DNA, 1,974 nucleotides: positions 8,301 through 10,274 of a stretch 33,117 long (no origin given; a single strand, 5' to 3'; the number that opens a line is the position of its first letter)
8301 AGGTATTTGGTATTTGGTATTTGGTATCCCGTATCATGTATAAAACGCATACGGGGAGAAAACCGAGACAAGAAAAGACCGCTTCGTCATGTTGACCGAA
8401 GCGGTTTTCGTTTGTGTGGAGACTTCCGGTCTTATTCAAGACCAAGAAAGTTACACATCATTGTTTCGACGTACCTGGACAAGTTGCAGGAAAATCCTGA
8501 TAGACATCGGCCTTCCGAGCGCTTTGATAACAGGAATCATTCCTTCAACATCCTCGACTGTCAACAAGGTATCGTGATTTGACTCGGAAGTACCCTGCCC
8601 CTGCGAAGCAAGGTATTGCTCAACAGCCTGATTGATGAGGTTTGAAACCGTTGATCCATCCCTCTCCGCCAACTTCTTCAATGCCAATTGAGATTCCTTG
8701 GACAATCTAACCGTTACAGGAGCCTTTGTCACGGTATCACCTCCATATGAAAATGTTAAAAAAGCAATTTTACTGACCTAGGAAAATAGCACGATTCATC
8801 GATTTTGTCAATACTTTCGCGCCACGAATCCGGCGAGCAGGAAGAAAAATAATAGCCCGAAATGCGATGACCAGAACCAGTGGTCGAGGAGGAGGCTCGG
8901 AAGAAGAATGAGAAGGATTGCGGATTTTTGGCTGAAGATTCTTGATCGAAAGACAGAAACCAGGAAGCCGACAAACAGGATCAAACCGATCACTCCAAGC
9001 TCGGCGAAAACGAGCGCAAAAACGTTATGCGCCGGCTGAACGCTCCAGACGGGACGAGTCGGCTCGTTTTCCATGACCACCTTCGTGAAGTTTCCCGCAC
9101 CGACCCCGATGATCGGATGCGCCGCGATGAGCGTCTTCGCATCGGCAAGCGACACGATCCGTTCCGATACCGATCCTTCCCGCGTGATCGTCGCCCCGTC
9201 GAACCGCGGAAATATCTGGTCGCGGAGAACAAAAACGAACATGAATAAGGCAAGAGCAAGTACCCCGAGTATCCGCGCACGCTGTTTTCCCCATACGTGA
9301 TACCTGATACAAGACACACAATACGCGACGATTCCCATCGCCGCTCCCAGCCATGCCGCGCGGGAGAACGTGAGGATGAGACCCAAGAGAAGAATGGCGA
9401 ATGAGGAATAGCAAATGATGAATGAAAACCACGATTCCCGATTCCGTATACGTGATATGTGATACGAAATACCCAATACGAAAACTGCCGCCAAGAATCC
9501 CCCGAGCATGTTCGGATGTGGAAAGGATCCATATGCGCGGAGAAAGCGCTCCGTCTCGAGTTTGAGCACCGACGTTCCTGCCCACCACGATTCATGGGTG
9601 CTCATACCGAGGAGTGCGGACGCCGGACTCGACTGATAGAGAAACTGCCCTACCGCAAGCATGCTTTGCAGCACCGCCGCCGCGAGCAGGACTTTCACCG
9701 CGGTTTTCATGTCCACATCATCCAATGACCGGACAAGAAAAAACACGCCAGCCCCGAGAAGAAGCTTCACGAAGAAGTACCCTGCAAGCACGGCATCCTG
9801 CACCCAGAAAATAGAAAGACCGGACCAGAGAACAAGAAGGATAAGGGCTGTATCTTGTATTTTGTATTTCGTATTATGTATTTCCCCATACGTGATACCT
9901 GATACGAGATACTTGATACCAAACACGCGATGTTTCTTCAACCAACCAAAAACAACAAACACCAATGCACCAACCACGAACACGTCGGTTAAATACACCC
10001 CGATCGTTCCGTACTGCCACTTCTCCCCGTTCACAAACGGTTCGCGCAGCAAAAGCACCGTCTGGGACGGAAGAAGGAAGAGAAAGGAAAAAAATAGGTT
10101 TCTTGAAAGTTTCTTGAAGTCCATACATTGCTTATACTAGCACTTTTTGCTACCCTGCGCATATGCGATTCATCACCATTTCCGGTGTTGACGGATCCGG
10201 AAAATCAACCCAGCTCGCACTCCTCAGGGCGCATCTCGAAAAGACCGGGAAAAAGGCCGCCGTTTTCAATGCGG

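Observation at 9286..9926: Heptad-periodic palindromic element inserted three times inside the O-antigen-ligase-family gene, with one identical 25-mer translated in two different frames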

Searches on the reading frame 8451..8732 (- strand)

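Call 12: search_protein_families(library=pfam, proteins=[window:8451-8732:-])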
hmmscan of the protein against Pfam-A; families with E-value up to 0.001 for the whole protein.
window:8451-8732:- (93 aa): 3 families
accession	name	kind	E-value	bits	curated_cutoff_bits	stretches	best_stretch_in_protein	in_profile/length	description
PF01402.27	RHH_1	-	0.00013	22.2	20.5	1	6-42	2-38/39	Ribbon-helix-helix protein, copG family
PF07878.17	RHH_5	-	0.00014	21.9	26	1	17-43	15-41/43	CopG-like RHH_1 or ribbon-helix-helix domain, RHH_5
PF19807.5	DUF6290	-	0.00064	20.3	27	0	5-38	3-36/72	Family of unknown function (DUF6290)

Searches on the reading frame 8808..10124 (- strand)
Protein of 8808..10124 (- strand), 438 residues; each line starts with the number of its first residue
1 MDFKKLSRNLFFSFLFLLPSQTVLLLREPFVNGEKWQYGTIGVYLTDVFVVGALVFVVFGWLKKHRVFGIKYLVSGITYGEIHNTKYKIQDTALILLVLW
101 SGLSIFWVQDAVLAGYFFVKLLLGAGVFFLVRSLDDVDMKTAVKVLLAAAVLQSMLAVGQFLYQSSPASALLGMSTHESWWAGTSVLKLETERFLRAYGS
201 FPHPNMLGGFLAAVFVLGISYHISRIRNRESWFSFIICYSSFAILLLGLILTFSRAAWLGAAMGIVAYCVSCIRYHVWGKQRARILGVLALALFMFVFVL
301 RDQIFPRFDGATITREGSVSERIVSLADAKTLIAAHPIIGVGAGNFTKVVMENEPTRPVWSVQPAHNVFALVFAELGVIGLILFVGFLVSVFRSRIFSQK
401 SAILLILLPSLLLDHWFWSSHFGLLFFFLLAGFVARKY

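Call 12: search_protein_families(library=pfam, proteins=[window:8808-10124:-])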
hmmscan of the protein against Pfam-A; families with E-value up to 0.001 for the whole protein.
window:8808-10124:- (438 aa): 1 family
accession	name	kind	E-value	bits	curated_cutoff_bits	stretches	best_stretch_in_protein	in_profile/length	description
PF04932.20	Wzy_C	-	4.1e-21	75.8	31.7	1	242-385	3-149/149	O-Antigen ligase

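Call 19: find_homologous_proteins(query=window:8808-10124:-, max_evalue=0.00001)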
Query window:8808-10124:- (438 aa): 359 proteins with E <= 0.00001 among 8000 candidates; the best 120 are listed.
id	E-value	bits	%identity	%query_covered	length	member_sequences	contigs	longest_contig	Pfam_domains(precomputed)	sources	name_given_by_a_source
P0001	4.2e-239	812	86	100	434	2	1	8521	PF04932.21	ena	-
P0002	6.0e-155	535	58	96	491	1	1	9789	PF04932.21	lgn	-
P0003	1.6e-141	491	56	96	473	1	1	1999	PF04932.21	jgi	jgi:hypothetical protein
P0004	1.7e-138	481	51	100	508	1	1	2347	PF04932.21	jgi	jgi:O-antigen ligase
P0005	2.0e-137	477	55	96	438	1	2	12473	PF04932.21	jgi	jgi:hypothetical protein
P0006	6.5e-136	472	51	96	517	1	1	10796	PF04932.21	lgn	-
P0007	1.9e-135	471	53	100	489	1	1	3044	PF04932.21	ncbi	-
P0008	1.6e-134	468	53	96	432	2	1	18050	PF04932.21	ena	-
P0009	2.0e-134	467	53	100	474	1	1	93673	PF04932.21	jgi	jgi:O-antigen ligase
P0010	1.7e-133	464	54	100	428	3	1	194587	PF04932.21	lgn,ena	-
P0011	4.5e-133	463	56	100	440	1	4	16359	PF04932.21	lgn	-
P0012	8.7e-131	455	52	95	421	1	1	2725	PF04932.21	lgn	-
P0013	3.1e-130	454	52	100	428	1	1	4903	PF04932.21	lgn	-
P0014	1.5e-129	451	51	96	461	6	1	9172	PF04932.21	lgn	-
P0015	1.9e-129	451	55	96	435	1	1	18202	PF04932.21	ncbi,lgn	-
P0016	5.2e-129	449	55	92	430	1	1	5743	PF04932.21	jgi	jgi:O-antigen ligase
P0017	1.1e-128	448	53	96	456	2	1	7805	PF04932.21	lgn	-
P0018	3.6e-128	447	51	100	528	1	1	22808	PF04932.21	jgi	jgi:O-antigen ligase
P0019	2.5e-127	444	53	93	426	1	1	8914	PF04932.21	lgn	-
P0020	9.9e-127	442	50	96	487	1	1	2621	PF04932.21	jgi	jgi:O-antigen ligase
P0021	1.3e-126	442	44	96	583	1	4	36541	PF04932.21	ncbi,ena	-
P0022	5.1e-126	440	51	96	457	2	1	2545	PF04932.21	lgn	-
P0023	1.1e-125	439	54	96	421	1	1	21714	PF04932.21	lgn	-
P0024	1.3e-125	438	54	93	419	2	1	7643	PF04932.21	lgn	-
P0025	2.1e-125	438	52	96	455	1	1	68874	PF04932.21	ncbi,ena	-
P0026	7.0e-125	436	53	96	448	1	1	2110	PF04932.21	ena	-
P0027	3.5e-123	430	56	90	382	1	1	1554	PF04932.21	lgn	-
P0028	1.9e-122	428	52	95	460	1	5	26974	PF04932.21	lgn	-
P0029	2.7e-122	427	49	96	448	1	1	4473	PF04932.21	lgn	-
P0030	5.0e-122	426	51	97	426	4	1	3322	PF04932.21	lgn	-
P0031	1.2e-121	425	51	96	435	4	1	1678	PF04932.21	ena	-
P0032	1.6e-121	425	51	96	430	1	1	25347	PF04932.21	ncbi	ncbi:MAG: O-antigen ligase family protein [Candidatus Moraniibacteriota bacterium]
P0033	5.7e-121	423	49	96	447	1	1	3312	PF04932.21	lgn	-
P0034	1.4e-120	422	51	95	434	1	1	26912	PF04932.21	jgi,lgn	jgi:O-antigen ligase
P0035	1.7e-120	421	52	100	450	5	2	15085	PF04932.21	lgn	-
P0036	1.8e-120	421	51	96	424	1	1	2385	PF04932.21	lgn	-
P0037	1.1e-119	419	50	96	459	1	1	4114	PF04932.21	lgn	-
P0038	1.4e-119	418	47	95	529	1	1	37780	PF04932.21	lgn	-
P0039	1.4e-119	418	47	96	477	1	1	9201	PF04932.21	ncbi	-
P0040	1.6e-119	418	51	95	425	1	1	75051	PF04932.21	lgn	-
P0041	2.4e-119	418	49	92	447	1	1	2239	PF04932.21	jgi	jgi:O-antigen ligase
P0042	1.1e-117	412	47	92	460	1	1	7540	PF04932.21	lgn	-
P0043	1.7e-117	412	53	94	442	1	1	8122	PF04932.21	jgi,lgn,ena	-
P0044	6.8e-117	410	40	100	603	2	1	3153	PF04932.21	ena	-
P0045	1.1e-116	409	50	92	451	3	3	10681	PF04932.21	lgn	-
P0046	8.6e-116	406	51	96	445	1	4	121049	PF04932.21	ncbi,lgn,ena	-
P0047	1.6e-115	405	48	92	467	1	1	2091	PF04932.21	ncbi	-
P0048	5.1e-115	403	46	96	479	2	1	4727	PF04932.21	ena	-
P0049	2.0e-113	398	49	96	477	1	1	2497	PF04932.21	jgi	jgi:hypothetical protein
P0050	1.3e-112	395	48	96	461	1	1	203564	PF04932.21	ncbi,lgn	-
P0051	1.4e-112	395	48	100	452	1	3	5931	PF04932.21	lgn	-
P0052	3.6e-112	394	48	100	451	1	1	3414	PF04932.21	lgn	-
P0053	1.2e-111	392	49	100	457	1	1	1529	PF04932.21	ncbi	-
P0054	2.2e-111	391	50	96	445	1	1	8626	PF04932.21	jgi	jgi:O-antigen ligase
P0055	5.1e-111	390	47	99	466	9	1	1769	PF04932.21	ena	-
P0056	7.5e-111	390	47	98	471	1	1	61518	PF04932.21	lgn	-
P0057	9.0e-111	389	46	92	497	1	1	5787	PF04932.21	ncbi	-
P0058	1.5e-110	389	50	87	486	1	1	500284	PF04932.21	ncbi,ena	-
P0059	3.0e-110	388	43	99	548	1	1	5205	PF04932.21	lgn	-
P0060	7.5e-110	386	50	96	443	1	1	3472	PF04932.21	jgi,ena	-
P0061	8.6e-110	386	49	96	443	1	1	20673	PF04932.21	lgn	-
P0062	3.2e-109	384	47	99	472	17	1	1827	PF04932.21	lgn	-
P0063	5.0e-109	384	47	92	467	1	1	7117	PF04932.21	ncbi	-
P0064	9.7e-109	383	47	99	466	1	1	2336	PF04932.21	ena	-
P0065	1.1e-108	383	46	92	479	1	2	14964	PF04932.21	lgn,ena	-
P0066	1.3e-108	382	45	95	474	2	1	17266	PF04932.21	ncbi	-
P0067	4.5e-108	380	46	94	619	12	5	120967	PF04932.21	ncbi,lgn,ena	-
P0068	4.9e-107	377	45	95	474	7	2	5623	PF04932.21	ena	-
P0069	5.3e-107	377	46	95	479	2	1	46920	PF04932.21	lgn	-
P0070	2.0e-106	375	48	96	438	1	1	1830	PF04932.21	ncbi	-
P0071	1.1e-105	373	45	99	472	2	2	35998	PF04932.21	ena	-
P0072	1.5e-105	372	46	96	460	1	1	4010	PF04932.21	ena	-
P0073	2.9e-105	371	46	96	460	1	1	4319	PF04932.21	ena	-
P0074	7.5e-105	370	45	95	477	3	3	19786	PF04932.21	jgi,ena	-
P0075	2.5e-104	368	45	100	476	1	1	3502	PF04932.21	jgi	-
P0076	3.4e-104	368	46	96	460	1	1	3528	PF04932.21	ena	-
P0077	6.7e-104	367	44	96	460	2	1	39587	PF04932.21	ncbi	-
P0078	4.9e-101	357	47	98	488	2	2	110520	PF04932.21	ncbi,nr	ncbi:MAG: O-antigen ligase family protein [Candidatus Moranbacteria bacterium]|nr:O-antigen ligase f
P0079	7.2e-101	357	46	100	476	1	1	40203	PF04932.21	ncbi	-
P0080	5.2e-100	354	44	91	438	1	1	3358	PF04932.21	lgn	-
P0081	3.3e-99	351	45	95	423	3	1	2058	PF04932.21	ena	-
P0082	1.4e-98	349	48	100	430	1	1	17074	PF04932.21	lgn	-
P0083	1.7e-98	349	42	98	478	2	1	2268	PF04932.21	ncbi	-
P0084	3.6e-98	348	42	92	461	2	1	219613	PF04932.21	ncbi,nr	ncbi:MAG: O-antigen ligase family protein, partial [Candidatus Moranbacteria bacterium]|nr:O-antigen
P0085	5.9e-98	347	44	92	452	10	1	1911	PF04932.21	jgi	-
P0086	6.2e-98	347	46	100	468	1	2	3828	PF04932.21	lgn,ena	-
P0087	1.1e-97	346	43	95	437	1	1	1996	PF04932.21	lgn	-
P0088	2.1e-97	345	45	99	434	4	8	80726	PF04932.21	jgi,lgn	-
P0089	2.8e-97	345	43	98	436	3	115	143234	PF04932.21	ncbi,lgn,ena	-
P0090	5.7e-97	344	38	92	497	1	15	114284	PF04932.21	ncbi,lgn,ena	-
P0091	5.3e-96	341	45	100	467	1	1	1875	PF04932.21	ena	-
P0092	6.8e-96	340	44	97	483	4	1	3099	PF04932.21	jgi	jgi:hypothetical protein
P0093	1.8e-95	339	40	92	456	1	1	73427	PF04932.21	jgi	jgi:O-antigen ligase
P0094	2.2e-95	339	39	92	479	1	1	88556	PF04932.21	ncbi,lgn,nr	ncbi:MAG TPA: O-antigen ligase family protein [Candidatus Fimivivens sp.]|nr:O-antigen ligase family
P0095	2.8e-95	338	44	95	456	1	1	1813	PF04932.21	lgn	-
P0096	3.0e-95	338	44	95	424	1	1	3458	PF04932.21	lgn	-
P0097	1.4e-94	336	43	92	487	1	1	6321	PF04932.21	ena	-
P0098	4.1e-94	335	43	95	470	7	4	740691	PF04932.21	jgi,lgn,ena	jgi:O-antigen ligase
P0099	8.7e-94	333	43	97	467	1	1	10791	PF04932.21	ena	-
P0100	9.1e-93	330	41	92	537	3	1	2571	PF04932.21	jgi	jgi:O-antigen ligase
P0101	1.4e-92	329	39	95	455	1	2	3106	PF04932.21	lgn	-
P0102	2.0e-91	326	43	96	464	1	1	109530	PF04932.21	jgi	jgi:O-antigen ligase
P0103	2.1e-91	326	50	73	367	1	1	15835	PF04932.21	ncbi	ncbi:MAG: O-antigen ligase family protein [Candidatus Moraniibacteriota bacterium]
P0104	1.5e-90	323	41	99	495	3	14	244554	PF04932.21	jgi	jgi:hypothetical protein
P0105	2.1e-90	322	38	94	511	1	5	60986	PF04932.21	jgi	jgi:hypothetical protein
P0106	1.5e-89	319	46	74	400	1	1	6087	PF04932.21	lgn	-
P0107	8.2e-89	317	39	97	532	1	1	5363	PF04932.21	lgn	-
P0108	2.3e-88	316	52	49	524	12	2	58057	PF04932.21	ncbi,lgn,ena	-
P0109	3.9e-88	315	50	72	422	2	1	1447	PF04932.21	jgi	jgi:O-antigen ligase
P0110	4.4e-88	315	36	92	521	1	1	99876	PF04932.21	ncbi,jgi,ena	ncbi:MAG: O-antigen ligase family protein [Candidatus Moraniibacteriota bacterium]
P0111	1.0e-87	313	49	45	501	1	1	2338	PF04932.21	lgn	-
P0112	2.3e-87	312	40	89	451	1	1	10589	PF04932.21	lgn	-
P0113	3.5e-87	312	42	96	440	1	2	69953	PF04932.21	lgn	-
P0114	7.0e-87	311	40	98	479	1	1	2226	PF04932.21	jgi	-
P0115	3.7e-86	308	39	94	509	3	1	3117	PF04932.21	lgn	-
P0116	4.8e-86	308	40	99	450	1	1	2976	PF04932.21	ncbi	-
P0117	1.2e-85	307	36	94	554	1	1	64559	PF04932.21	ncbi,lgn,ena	ncbi:MAG: O-antigen ligase family protein [Candidatus Moraniibacteriota bacterium]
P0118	8.3e-85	304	40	95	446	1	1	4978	PF04932.21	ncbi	-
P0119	4.0e-84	302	39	99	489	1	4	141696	PF04932.21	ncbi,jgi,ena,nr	ncbi:O-antigen ligase family protein [bacterium]|nr:O-antigen ligase family protein [bacterium]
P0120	1.5e-83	300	37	99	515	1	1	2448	PF04932.21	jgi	-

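Call 22: find_encoding_contigs(protein=P0001, flank=10000, max_places=4)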
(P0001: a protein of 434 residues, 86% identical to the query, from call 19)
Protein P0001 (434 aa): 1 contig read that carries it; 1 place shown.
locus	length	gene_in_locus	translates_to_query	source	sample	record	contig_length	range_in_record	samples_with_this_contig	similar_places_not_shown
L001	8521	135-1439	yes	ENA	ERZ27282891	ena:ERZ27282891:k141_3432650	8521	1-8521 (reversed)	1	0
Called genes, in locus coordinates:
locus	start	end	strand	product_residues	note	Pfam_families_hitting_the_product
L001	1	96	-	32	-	?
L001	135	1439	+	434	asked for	PF04932:Wzy_C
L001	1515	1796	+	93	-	-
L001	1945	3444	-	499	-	PF01139:RtcB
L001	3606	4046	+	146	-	PF01475:FUR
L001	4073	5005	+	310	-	PF01297:ZnuA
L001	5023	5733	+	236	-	PF00005:ABC_tran, PF13304:AAA_21 (faint)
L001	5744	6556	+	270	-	PF00950:ABC-3, PF01032:FecCD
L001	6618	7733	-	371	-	PF00534:Glycos_transf_1, PF13692:Glyco_trans_1_4, PF13524:Glyco_trans_1_2 (weak)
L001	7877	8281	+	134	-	-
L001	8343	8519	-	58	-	?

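Call 40: find_encoding_contigs(protein=P0002, flank=10000, max_places=1)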
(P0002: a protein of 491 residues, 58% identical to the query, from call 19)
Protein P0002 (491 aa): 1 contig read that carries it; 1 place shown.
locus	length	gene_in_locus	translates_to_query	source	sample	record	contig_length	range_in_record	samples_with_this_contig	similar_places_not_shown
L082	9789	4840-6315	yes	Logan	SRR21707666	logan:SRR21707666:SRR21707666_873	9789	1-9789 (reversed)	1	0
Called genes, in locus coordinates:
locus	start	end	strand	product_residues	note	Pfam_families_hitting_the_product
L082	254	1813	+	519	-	-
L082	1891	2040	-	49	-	-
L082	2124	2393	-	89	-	-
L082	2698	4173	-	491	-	PF01943:Polysacc_synt, PF13440:Polysacc_synt_3, PF03023:MurJ, PF01554:MatE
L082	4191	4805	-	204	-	PF02223:Thymidylate_kin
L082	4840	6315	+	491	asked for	PF04932:Wzy_C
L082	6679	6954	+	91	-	-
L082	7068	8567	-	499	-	PF01139:RtcB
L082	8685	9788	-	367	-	?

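Call 41: find_encoding_contigs(protein=P0005, flank=10000, max_places=1)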
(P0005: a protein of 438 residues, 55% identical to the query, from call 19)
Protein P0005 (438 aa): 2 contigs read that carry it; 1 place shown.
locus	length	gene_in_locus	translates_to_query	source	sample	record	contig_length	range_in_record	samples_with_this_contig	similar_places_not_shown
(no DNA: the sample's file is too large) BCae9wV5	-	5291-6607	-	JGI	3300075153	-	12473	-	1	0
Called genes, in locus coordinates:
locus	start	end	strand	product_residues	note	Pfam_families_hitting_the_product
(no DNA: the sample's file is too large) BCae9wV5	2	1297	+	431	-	?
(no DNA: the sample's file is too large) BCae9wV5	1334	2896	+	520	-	-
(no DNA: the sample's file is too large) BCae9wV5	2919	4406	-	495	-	PF01943:Polysacc_synt, PF13440:Polysacc_synt_3, PF03023:MurJ, PF01554:MatE (weak)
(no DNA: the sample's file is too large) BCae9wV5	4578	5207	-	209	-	PF02223:Thymidylate_kin (faint)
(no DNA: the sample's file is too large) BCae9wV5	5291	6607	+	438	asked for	PF04932:Wzy_C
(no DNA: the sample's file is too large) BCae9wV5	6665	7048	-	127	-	-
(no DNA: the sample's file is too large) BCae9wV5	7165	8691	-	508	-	PF01139:RtcB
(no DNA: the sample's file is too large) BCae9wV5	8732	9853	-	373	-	PF00534:Glycos_transf_1, PF13692:Glyco_trans_1_4, PF13524:Glyco_trans_1_2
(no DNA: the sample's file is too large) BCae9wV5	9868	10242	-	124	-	-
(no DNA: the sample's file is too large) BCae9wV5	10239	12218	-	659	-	-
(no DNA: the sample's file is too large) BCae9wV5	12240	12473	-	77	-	?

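Call 42: find_encoding_contigs(protein=P0008, flank=10000, max_places=1)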
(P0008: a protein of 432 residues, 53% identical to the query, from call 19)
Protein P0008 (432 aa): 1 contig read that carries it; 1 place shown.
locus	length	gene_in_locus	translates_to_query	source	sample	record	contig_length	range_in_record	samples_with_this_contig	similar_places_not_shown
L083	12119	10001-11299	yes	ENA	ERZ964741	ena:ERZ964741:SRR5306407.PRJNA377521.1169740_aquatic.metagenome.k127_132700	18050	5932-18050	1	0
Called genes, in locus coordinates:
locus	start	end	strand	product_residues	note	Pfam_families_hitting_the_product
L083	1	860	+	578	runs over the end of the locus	PF13231:PMT_2 (weak)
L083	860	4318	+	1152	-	PF13231:PMT_2, PF02366:PMT, PF13231:PMT_2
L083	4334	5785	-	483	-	PF12708:Pect-lyase_RHGA_epim (faint), PF00295:Glyco_hydro_28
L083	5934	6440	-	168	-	-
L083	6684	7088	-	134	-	-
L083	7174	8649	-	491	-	PF01943:Polysacc_synt, PF13440:Polysacc_synt_3, PF03023:MurJ, PF01554:MatE (weak)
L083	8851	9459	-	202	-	PF02223:Thymidylate_kin (weak)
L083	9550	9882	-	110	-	-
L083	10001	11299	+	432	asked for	PF04932:Wzy_C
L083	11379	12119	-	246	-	?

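Call 43: find_encoding_contigs(protein=P0040, flank=10000, max_places=1)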
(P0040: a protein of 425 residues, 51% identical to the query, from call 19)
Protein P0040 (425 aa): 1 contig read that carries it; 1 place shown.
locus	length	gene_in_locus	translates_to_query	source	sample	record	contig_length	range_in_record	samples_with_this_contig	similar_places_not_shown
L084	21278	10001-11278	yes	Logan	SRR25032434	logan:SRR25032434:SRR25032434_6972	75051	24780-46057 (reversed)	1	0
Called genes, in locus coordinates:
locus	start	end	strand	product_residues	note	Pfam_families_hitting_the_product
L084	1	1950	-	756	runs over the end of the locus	PF02366:PMT, PF13231:PMT_2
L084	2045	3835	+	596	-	PF02366:PMT (weak), PF13231:PMT_2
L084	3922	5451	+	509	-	-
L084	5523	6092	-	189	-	-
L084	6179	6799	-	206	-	-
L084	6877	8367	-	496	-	PF01943:Polysacc_synt, PF13440:Polysacc_synt_3, PF03023:MurJ, PF01554:MatE (weak)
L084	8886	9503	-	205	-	PF02223:Thymidylate_kin (faint)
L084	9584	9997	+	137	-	PF19654:DUF6157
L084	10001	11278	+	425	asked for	PF04932:Wzy_C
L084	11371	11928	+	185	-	PF04307:YdjM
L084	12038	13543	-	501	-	PF01139:RtcB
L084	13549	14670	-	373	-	PF13692:Glyco_trans_1_4, PF00534:Glycos_transf_1, PF13524:Glyco_trans_1_2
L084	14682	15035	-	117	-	-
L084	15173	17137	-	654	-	PF20176:DUF6541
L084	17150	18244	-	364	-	PF13439:Glyco_transf_4, PF00534:Glycos_transf_1, PF13692:Glyco_trans_1_4, PF20706:GT4-conflict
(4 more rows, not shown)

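Call 51: find_related_loci(query=A1, collection=metagenome_contigs, flank=3000)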
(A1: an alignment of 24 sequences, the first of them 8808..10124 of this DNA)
Query A1 (438 aa) in metagenome_contigs; peptide patterns used: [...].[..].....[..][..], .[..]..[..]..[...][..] (x = any residue, [..] = any of these).
538 stretches matched a pattern; 516 encode a relative of the query (tblastn E <= 1e-3); the best 80 are kept; 80 distinct loci.
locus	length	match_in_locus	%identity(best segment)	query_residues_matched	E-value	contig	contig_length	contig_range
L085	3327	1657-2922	55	1-421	2e-133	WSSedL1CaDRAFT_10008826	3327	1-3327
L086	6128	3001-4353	50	1-437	1e-125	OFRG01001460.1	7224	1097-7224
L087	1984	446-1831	45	5-437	2e-124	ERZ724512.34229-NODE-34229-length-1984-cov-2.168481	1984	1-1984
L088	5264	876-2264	46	21-421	1e-112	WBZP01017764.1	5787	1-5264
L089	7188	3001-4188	49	21-421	4e-108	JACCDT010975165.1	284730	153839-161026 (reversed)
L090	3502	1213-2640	45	1-437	4e-108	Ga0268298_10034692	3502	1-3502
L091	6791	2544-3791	46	21-421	4e-103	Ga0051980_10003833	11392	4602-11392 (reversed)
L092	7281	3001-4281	45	4-435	5e-100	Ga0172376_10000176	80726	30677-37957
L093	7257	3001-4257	44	19-421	2e-96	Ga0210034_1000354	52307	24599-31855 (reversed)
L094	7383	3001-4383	40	2-421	8e-95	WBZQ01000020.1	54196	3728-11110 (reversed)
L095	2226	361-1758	40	8-434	1e-87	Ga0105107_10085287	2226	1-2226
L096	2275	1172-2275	45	1-347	3e-87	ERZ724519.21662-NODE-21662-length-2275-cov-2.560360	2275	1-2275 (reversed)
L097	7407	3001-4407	36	1-438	2e-83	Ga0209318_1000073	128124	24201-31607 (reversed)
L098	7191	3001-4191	42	21-421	3e-83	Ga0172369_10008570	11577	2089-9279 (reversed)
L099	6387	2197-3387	42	21-421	4e-83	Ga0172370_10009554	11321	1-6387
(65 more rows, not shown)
